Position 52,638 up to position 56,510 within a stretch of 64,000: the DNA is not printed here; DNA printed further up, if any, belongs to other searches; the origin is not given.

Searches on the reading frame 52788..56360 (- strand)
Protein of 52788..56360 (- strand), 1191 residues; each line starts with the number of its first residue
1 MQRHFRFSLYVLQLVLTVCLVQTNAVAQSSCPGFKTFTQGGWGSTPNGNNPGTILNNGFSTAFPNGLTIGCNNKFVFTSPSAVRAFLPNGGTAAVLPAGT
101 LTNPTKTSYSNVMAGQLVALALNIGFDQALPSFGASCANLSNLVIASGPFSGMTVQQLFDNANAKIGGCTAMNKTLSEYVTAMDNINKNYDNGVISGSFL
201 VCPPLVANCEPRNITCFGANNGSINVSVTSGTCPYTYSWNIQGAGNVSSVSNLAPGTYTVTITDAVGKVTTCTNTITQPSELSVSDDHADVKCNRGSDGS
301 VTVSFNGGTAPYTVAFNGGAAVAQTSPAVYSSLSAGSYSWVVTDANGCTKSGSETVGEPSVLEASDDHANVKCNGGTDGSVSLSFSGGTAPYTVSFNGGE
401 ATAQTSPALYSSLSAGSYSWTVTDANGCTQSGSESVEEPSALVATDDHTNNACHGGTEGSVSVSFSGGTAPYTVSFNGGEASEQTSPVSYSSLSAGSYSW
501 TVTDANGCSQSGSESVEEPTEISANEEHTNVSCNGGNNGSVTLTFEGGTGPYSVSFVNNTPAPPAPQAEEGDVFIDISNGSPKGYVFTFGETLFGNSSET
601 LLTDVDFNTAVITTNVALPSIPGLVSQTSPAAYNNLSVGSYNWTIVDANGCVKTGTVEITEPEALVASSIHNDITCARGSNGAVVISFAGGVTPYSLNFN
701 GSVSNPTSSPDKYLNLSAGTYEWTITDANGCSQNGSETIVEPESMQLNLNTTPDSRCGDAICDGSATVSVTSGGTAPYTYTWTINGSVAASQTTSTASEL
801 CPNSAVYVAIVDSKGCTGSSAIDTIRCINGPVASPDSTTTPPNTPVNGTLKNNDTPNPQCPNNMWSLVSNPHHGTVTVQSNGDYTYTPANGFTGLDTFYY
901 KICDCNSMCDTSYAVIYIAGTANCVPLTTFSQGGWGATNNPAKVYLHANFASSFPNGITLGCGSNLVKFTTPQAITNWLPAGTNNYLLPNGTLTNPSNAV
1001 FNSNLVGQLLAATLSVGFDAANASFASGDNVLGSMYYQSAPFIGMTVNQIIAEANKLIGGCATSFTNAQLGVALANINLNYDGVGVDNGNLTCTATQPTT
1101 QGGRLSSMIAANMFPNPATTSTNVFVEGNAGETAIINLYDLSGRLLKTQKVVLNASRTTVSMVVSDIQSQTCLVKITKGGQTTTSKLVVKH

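Call 53: search_protein_families(library=pfam, proteins=[window:52788-56360:-])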
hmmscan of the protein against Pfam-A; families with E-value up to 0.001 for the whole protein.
window:52788-56360:- (1191 aa): 6 families
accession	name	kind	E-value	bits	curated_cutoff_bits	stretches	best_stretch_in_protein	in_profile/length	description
PF13573.12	SprB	-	1.7e-54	181.6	28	6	213-240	6-33/37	SprB repeat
PF17963.7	Big_9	-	1.4e-14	55.2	23.6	1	831-912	4-84/89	Bacterial Ig domain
PF06832.18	BiPBP_C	-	7.5e-11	42.2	26.8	0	369-429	21-85/90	Penicillin-Binding Protein C-terminus Family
PF18962.6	Por_Secre_tail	-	9e-09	36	27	1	1113-1189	1-75/75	Secretion system C-terminal sorting domain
PF17803.7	Cadherin_4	-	7.1e-08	33.3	25.1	1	831-886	14-71/71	Bacterial cadherin-like domain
PF17892.7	Cadherin_5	-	1.2e-06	28.7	26.5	1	866-914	45-93/98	Cadherin-like domain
